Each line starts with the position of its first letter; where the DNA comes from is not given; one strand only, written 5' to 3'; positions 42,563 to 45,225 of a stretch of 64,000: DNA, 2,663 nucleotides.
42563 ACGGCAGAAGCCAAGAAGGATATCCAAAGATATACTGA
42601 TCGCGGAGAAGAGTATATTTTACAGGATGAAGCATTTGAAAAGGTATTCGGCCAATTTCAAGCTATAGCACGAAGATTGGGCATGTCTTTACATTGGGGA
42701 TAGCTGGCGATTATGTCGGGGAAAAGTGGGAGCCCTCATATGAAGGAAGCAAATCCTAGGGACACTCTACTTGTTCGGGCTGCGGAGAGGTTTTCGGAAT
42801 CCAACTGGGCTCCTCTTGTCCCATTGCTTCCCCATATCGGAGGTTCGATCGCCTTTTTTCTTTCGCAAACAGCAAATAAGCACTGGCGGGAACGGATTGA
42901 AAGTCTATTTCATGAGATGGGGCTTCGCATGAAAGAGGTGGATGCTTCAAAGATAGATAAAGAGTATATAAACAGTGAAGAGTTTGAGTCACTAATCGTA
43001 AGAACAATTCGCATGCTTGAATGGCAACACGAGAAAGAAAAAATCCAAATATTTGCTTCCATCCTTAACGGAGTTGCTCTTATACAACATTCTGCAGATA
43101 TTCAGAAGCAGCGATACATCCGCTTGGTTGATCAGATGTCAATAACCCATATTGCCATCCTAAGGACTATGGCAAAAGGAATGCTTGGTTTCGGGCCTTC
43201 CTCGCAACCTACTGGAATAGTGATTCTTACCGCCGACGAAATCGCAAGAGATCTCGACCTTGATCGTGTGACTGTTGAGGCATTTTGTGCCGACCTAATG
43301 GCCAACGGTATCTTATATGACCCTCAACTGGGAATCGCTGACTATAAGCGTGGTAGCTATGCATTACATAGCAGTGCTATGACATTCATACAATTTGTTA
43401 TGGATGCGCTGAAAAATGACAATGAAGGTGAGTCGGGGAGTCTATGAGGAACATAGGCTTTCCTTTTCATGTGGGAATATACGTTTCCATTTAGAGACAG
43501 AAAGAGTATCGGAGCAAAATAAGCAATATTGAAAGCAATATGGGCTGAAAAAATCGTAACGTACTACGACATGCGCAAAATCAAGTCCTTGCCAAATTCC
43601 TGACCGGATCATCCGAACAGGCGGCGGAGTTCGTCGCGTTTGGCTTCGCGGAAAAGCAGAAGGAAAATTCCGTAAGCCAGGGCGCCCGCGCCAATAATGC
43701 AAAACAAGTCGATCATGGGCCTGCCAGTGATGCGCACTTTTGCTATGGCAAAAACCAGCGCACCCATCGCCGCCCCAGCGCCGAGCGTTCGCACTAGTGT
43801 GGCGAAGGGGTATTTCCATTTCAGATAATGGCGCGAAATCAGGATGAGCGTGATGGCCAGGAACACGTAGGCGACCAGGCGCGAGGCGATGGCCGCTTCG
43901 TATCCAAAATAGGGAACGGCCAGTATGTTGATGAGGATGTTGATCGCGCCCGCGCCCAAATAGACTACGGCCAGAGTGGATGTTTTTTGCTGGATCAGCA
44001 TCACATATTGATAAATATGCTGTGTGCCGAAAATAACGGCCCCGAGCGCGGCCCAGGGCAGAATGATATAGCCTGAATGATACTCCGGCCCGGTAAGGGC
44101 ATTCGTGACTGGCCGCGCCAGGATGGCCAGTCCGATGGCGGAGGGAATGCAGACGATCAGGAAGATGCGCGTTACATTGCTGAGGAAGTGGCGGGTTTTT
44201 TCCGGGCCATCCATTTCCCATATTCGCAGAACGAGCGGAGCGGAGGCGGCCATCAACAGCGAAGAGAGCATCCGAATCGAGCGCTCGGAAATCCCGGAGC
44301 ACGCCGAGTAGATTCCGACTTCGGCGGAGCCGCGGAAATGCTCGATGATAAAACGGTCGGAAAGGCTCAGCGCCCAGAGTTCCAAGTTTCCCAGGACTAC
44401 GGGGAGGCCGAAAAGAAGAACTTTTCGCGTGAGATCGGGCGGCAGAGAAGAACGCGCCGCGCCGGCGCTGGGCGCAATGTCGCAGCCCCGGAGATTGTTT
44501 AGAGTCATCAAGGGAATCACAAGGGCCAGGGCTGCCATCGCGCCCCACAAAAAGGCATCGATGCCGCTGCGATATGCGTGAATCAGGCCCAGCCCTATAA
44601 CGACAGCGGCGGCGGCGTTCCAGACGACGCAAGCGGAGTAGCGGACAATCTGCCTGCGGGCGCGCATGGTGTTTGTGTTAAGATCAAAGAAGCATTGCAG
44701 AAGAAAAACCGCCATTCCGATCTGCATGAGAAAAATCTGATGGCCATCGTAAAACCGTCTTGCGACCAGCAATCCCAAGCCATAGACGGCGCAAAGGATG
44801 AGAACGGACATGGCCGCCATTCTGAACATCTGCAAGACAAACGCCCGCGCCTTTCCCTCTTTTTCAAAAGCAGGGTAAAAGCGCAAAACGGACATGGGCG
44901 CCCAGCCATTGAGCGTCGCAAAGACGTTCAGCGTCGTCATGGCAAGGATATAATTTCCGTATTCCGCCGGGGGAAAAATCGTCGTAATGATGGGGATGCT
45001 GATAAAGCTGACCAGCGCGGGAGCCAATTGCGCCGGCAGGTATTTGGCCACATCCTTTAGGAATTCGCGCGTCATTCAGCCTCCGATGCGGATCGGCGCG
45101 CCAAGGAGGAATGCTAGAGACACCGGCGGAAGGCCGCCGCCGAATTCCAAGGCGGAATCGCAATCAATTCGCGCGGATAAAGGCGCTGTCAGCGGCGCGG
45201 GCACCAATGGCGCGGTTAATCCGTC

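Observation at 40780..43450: AT-rich two-gene cassette (AAA+ ATPase + Abi-alpha/wHTH-like protein): candidate undescribed defence or regulatory module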

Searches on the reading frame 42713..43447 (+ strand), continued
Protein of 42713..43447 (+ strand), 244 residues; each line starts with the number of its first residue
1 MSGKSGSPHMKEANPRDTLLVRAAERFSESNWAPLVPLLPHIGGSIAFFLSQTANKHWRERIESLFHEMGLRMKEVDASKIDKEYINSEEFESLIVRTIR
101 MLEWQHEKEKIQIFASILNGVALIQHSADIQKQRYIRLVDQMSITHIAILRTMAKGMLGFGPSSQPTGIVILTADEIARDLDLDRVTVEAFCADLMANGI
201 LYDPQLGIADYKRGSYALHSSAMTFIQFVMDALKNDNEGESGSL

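Call 105: search_protein_families(library=pfam, proteins=[L034:3658-4836:+, L034:5751-8906:+, L034:8909-10402:+, L039:67-2046:+, L041:261-1940:+, L044:576-1622:+, L044:3460-4482:+, L021:99-2978:+, L036:1838-2761:+, L035:2004-2825:+], max_evalue=0.001)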
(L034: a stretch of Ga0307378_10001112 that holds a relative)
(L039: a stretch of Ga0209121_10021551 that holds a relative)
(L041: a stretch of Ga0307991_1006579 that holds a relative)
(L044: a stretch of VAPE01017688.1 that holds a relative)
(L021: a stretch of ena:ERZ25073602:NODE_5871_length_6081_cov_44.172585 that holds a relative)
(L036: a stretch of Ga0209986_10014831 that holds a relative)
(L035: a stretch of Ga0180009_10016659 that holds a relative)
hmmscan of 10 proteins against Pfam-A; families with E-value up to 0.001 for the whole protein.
L034:3658-4836:+ (392 aa): 2 families
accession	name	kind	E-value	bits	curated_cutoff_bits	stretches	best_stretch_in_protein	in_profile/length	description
PF13338.12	AbiEi_4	-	0.0001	22.8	25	1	174-195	27-48/49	Transcriptional regulator, AbiEi antitoxin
PF09407.15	AbiEi_1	-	0.00018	22.2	22.2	1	224-344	22-141/142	AbiEi antitoxin C-terminal domain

L034:5751-8906:+ (1051 aa): 2 families
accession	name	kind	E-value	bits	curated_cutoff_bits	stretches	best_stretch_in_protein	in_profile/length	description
PF01555.25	N6_N4_Mtase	-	1.2e-29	104.2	26.7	1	503-845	1-217/221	DNA methylase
PF03602.21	Cons_hypoth95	-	0.00055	20.1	24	0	491-517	100-128/182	Conserved hypothetical protein 95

L034:8909-10402:+ (498 aa): 3 families
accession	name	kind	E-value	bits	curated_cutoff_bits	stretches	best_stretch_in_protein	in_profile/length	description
PF04851.21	ResIII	-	1.9e-14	54.4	22.5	1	128-280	20-162/164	Type III restriction enzyme, res subunit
PF00270.35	DEAD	-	1.1e-08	35.4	26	1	144-282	20-162/167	DEAD/DEAH box helicase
PF18766.7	SWI2_SNF2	-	2.3e-08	34.4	26.7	1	140-267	20-143/221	SWI2/SNF2 ATPase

L039:67-2046:+ (659 aa): 1 family
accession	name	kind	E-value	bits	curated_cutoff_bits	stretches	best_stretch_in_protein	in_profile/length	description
PF02463.25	SMC_N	-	7.5e-05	22.7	40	1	247-482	42-210/220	RecF/RecN/SMC N terminal domain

L041:261-1940:+ (559 aa): 0 families

L044:576-1622:+ (348 aa): 1 family
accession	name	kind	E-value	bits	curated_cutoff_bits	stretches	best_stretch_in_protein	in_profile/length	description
PF19952.5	DUF6414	-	4.9e-18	66.3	25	1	4-343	1-283/283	Domain of unknown function (DUF6414)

L044:3460-4482:+ (340 aa): 2 families
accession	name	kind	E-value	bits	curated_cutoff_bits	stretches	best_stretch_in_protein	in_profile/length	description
PF12358.13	DUF3644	-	5.2e-41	140.7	27.6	1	10-189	2-180/183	Domain of unknown function (DUF3644)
PF18740.7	EC042_2821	-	3.3e-05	24.8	24.9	1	255-325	11-96/97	EC042_2821-like Restriction Endonuclease-like domain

L021:99-2978:+ (959 aa): 2 families
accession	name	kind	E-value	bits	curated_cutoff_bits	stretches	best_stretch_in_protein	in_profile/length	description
PF18135.7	Type_ISP_C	-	1.4e-82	278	25.9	1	602-925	1-320/342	Type ISP C-terminal specificity domain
PF02384.22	N6_Mtase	-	1.2e-05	25.2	20.4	1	220-409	3-138/311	N-6 DNA Methylase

L036:1838-2761:+ (307 aa): 2 families
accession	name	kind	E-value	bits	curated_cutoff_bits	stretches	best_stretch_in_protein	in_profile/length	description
PF18742.7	DpnII-MboI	-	1.9e-51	174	27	1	162-306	3-149/150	REase_DpnII-MboI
PF19067.5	DUF5763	-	1.5e-06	28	26.3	1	9-35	2-28/39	Family of unknown function (DUF5763)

L035:2004-2825:+ (273 aa): 1 family
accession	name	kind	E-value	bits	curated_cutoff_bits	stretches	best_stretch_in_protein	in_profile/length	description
PF09171.15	AGOG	-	0.00027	20.8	26.1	1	182-249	167-234/248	N-glycosylase/DNA lyase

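Call 106: find_encoding_contigs(protein=P0125, flank=6000, max_places=2)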
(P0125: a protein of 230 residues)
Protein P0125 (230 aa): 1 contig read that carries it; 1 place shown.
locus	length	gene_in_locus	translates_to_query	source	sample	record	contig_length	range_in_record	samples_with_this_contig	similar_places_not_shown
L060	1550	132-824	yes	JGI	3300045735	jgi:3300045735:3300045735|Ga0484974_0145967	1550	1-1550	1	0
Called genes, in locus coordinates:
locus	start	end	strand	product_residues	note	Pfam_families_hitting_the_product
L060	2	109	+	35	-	?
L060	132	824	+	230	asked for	-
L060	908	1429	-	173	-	-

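Call 107: find_encoding_contigs(protein=P0127, flank=6000, max_places=2)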
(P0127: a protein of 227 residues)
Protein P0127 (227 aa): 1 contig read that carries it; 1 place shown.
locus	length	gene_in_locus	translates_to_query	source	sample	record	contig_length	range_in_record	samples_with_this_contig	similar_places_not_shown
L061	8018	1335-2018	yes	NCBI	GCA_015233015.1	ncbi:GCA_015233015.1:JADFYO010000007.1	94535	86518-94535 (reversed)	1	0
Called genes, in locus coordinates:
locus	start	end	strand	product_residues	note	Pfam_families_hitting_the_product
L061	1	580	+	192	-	PF03050:DDE_Tnp_IS66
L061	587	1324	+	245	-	PF00158:Sigma54_activat, PF07728:AAA_5 (faint), PF14532:Sigma54_activ_2 (weak)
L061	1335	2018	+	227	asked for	-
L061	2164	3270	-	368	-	PF13776:DUF4172, PF02661:Fic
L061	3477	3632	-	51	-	-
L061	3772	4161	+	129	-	PF13682:CZB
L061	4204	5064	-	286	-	PF00950:ABC-3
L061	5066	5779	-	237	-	PF00005:ABC_tran, PF02463:SMC_N (faint), PF13401:AAA_22 (faint), PF13304:AAA_21 (weak)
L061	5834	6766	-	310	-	PF01297:ZnuA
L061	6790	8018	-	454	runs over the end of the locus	-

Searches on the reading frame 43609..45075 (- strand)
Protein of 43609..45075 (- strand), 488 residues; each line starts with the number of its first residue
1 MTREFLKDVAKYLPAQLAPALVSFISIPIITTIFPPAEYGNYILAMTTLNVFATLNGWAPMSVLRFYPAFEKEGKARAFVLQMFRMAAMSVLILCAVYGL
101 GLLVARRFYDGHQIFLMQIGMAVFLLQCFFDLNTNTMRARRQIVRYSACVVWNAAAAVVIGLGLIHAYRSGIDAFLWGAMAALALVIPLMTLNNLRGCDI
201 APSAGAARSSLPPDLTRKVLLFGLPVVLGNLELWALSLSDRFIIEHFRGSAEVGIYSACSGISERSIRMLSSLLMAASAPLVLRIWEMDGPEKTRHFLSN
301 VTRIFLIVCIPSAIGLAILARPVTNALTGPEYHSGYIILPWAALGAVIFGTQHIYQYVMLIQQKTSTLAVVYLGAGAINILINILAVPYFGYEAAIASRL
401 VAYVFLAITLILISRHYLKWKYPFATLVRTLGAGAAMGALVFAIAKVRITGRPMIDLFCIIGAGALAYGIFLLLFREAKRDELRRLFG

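Call 3: search_protein_families(library=pfam, proteins=[window:43609-45075:-], max_evalue=0.1)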
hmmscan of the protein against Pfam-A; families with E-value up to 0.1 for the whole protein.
window:43609-45075:- (488 aa): 2 families
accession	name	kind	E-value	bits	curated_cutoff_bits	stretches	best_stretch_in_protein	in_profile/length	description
PF13440.11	Polysacc_synt_3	-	1.3e-14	54.6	23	2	34-333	6-289/293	Polysaccharide biosynthesis protein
PF01943.22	Polysacc_synt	-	4.4e-10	39.9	28.2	1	6-285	2-273/274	Polysaccharide biosynthesis protein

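Call 80: find_encoding_contigs(protein=window:43609-45075:-, flank=6000, max_places=6)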
Protein window:43609-45075:- (488 aa): 4 contigs read that carry it; 3 places shown.
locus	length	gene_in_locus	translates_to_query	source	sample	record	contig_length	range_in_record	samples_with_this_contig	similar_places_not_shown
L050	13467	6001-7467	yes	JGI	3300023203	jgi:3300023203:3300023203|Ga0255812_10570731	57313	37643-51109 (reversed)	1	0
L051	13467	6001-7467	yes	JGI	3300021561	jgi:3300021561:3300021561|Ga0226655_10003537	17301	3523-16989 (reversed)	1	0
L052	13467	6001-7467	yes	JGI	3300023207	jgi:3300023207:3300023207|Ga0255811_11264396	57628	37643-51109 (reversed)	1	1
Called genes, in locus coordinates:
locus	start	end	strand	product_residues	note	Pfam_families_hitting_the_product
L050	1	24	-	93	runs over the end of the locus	-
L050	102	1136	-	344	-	PF01118:Semialdhyde_dh, PF02774:Semialdhyde_dhC, PF22698:Semialdhyde_dhC_1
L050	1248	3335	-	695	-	PF00009:GTP_EFTU, PF22042:EF-G_D2, PF03144:GTP_EFTU_D2, PF14492:EFG_III, PF16658:RF3_C (weak), PF03764:EFG_IV, PF00679:EFG_C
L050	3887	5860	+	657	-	PF13623:SurA_N_2 (weak), PF13624:SurA_N_3, PF13145:Rotamase_2, PF13616:Rotamase_3 (weak), PF00639:Rotamase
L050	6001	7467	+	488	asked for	PF01943:Polysacc_synt, PF13440:Polysacc_synt_3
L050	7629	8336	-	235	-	-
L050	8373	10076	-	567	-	PF07728:AAA_5 (faint), PF14532:Sigma54_activ_2 (faint), PF00158:Sigma54_activat, PF25601:AAA_lid_14 (faint)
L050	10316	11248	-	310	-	PF00459:Inositol_P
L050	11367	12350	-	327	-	PF00248:Aldo_ket_red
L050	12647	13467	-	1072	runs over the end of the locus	PF08471:Ribonuc_red_2_N, PF02867:Ribonuc_red_lgC, PF12637:TSCPD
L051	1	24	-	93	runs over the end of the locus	-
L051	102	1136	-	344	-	PF01118:Semialdhyde_dh, PF02774:Semialdhyde_dhC, PF22698:Semialdhyde_dhC_1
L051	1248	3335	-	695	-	PF00009:GTP_EFTU, PF22042:EF-G_D2, PF03144:GTP_EFTU_D2, PF14492:EFG_III, PF16658:RF3_C (weak), PF03764:EFG_IV, PF00679:EFG_C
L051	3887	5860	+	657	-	PF13623:SurA_N_2 (weak), PF13624:SurA_N_3, PF13145:Rotamase_2, PF13616:Rotamase_3 (weak), PF00639:Rotamase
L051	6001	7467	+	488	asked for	PF01943:Polysacc_synt, PF13440:Polysacc_synt_3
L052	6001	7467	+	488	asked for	PF01943:Polysacc_synt, PF13440:Polysacc_synt_3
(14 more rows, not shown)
